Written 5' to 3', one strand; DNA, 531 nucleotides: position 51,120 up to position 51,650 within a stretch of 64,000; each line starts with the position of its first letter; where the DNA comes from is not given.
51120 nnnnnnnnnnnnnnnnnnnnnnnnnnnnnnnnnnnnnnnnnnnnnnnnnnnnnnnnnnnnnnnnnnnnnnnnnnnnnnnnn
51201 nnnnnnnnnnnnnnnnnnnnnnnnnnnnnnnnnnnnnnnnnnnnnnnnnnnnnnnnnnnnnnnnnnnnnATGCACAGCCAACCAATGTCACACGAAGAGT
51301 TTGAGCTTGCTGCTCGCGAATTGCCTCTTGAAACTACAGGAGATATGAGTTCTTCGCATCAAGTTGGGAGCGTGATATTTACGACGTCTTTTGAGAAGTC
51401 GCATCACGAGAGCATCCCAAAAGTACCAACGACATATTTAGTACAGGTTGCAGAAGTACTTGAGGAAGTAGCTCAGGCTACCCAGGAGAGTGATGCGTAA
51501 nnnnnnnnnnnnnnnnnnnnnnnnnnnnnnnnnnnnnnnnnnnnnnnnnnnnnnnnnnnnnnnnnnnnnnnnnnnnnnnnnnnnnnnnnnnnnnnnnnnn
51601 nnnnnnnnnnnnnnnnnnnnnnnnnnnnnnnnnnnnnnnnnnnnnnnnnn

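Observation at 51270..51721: Two further micro-genes (76 aa and 73 aa) chained between atpD and atpC by overlapping stop/start codons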

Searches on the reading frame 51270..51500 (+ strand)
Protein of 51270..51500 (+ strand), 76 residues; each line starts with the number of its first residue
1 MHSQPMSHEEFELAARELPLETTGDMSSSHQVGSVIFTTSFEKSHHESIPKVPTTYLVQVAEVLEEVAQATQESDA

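Call 3: search_protein_families(library=pfam, proteins=[window:51270-51500:+], max_evalue=1)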
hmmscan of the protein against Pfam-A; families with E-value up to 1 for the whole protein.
window:51270-51500:+ (76 aa): 0 families

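Call 4: search_protein_families(library=ncbifam, proteins=[window:51270-51500:+], max_evalue=1)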
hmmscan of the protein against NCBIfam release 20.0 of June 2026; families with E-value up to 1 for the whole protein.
window:51270-51500:+ (76 aa): 0 families

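Call 6: find_homologous_proteins(query=window:51270-51497:+, max_evalue=0.01)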
Query window:51270-51497:+ (76 aa): 1 proteins with E <= 0.01 among 1 candidates.
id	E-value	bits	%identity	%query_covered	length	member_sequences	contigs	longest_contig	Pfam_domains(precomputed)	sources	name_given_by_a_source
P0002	1.1e-36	141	100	93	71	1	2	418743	-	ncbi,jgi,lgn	-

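Call 41: search_solved_structures(query=A4, max_evalue=10, show_alignments=2)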
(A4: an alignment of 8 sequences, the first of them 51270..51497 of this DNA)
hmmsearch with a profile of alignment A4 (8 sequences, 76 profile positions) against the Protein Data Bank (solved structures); distinct sequences matched with E-value up to 10: 5.
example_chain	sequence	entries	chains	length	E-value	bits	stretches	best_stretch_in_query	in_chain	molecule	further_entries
7pl9_A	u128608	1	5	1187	0.47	13.8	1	7-50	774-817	Rhodopsin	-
2zdi_A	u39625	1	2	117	0.52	13.6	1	13-54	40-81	Prefoldin subunit beta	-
4o6g_A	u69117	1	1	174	1.3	12.4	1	3-52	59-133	Uncharacterized protein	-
7etx_A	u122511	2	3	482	1.3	12.3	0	4-36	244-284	Tryptophan biosynthesis protein TrpCF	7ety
4qlp_A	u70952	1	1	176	1.3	12.3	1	3-52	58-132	immunity factor IFT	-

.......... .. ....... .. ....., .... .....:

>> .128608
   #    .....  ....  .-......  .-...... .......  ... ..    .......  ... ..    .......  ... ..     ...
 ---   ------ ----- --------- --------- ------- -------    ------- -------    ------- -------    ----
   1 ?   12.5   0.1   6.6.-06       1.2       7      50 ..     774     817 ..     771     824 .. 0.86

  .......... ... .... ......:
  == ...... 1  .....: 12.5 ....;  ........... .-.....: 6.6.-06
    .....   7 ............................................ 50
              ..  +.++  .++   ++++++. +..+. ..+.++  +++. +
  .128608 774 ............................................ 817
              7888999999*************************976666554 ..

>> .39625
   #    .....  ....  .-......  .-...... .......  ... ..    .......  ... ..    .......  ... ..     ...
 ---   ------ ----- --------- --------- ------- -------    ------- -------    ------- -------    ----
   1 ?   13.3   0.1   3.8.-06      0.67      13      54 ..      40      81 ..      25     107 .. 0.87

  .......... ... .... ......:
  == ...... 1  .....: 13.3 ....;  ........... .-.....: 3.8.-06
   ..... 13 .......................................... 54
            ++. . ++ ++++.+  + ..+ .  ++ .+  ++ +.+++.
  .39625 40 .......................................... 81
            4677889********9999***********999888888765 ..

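Call 73: predict_structure(protein=window:51270-51497:+)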
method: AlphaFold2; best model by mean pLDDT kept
length: 76 residues; sequences in the alignment: 1
mean_pLDDT: 66.1   pTM: 0.24
mean pLDDT of the five models: 66.1, 58.4, 58.3, 56.5, 51.1
residues with pLDDT >= 90: 1; 70-90: 30; 50-70: 35; < 50: 10
segments of 3 or more residues with pLDDT < 50: none
pLDDT, mean of each block of 10 residues (from residue 1): 72 73 67 83 55 54 68 52
secondary structure, 60 per line:
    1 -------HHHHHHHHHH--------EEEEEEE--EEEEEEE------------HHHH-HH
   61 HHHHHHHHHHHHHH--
elements in order: H8-17 E26-32 E35-41 H54-57 H59-74
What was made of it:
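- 51270..51500 (+): ORF76 (family A). It encodes a 76-aa acidic protein (pI 4.6). The prediction is an N-terminal helix, a beta-hairpin and a C-terminal helix around a variable linker. The AF2 model has pLDDT 66 and pTM 0.24 (call 73).
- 51435..51473 (+): Conserved C-terminal helix of ORF76, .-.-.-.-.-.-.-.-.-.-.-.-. (residues 56-68). AF2 predicts a helix at 54-74 (call 73).
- Tried and rejected: The single-sequence model of ORF76 gave pLDDT 66 and pTM 0.24 (call 73).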

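Call 75: fold_search(model_id=the predicted structure, library=pdb)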
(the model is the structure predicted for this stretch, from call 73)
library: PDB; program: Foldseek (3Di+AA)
matches with E <= 10: 63; with E <= 0.001: 0
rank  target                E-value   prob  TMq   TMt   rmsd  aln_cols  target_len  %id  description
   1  9n74_L6               2.9e+00  0.15  0.28  0.11  13.8        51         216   10  SSU processome maturation and disassembly, State H (released 2025-10-29)
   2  9hny_FI               2.9e+00  0.10  0.30  0.09  17.4        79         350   11  Mitoribosomal small subunit in complex with Mettl15 and Mettl17 (released 2025-03-26)
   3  9g33_DG               3.3e+00  0.14  0.28  0.12  13.7        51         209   10  Stalled 90S - Utp23-Krr1-deltaC3 (released 2025-06-18)
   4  8oi5_I                3.8e+00  0.13  0.26  0.10  11.9        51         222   18  Crystal structure of the Candida albicans 80S ribosome in complex with Paromomycin (2mM) (released 2024-10-09)
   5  7pzy_H                3.8e+00  0.13  0.26  0.10  11.9        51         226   18  Structure of the vacant Candida albicans 80S ribosome (released 2022-05-18)
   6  8oh6_CT               4.0e+00  0.13  0.26  0.09  11.9        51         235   18  Crystal structure of the Candida albicans 80S ribosome in complex with Paromomycin (500umol) (released 2024-10-02)
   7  1yfb_A                4.0e+00  0.07  0.20  0.28  12.9        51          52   16  The solution structure of the N-domain of the transcription factor abrB (released 2005-04-12)
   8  9v26_si               4.6e+00  0.09  0.21  0.28   8.0        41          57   12  Cryo- EM structure of 75S ribosome with A/P- & P/E- tRNAs from Entamoeba histolytica bound to antibiotic paromomycin (released 2025-10-08)
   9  8oj3_I                4.9e+00  0.11  0.26  0.10  12.0        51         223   18  Crystal structure of the Candida albicans 80S ribosome in complex with geneticin G418 (rotated state) (released 2024-10-09)
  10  8c3a_CT               5.3e+00  0.11  0.26  0.09  11.9        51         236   18  Crystal structure of ailanthone bound to the Candida albicans 80S ribosome (released 2024-01-10)
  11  8wqk_E                5.3e+00  0.05  0.23  0.18  12.7        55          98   13  Crystal structure of the C-terminal domain of PEDV nucleocapsid protein (released 2024-10-16)
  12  9n73_L6               5.6e+00  0.10  0.28  0.12  13.7        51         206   10  SSU processome maturation and disassembly, State G (released 2025-10-29)
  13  6fyx_G                5.6e+00  0.10  0.29  0.11  12.2        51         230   14  Structure of a partial yeast 48S preinitiation complex with eIF5 N-terminal domain (model C1) (released 2018-12-05)
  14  3ic3_D                5.6e+00  0.08  0.27  0.25  14.3        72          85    7  Structure of a putative pyruvate dehydrogenase from the photosynthetic bacterium Rhodopseudomonas palustrus CGA009 (released 2009-09-22)
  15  9f00_A                5.6e+00  0.08  0.23  0.19  13.1        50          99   12  Complex between D-SH2 domain of ABL with monobody DAM27 (released 2024-12-25)
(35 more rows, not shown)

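Call 78: search_protein_families(library=phrogs, proteins=[window:51270-51497:+], max_evalue=0.1)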
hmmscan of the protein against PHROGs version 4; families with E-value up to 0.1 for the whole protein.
window:51270-51497:+ (76 aa): 0 families

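Call 79: search_protein_families(library=padloc, proteins=[window:51270-51497:+], max_evalue=0.1)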
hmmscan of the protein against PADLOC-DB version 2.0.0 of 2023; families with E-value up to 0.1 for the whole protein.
window:51270-51497:+ (76 aa): 0 families

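Call 83: search_protein_families(library=pfam, alignment_id=A8, max_evalue=0.5)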
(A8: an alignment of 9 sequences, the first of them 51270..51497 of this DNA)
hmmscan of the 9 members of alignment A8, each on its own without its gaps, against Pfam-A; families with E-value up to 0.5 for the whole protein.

A. member 1, window:51270-51497:+ (76 aa): 0 families

B. families by the number of members that match (of 9 scanned): 3 families
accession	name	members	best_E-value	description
PF02563.21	Poly_export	1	0.03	Polysaccharide biosynthesis/export protein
PF03532.18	OMS28_porin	1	0.065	OMS28 porin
PF22414.1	Hia_Tpr_ring_dom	1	0.096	Trimeric autotransporter adhesin, Trp ring domain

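Call 85: search_solved_structures(query=A8, max_evalue=5)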
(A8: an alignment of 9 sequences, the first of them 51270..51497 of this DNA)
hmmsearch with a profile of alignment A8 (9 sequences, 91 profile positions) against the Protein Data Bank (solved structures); distinct sequences matched with E-value up to 5: 2.
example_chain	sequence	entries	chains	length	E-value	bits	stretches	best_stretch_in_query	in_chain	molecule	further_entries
28ye_V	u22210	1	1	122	0.052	16.9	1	17-78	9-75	Large ribosomal subunit protein uL14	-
7etx_A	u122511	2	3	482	1.5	12.3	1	3-44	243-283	Tryptophan biosynthesis protein TrpCF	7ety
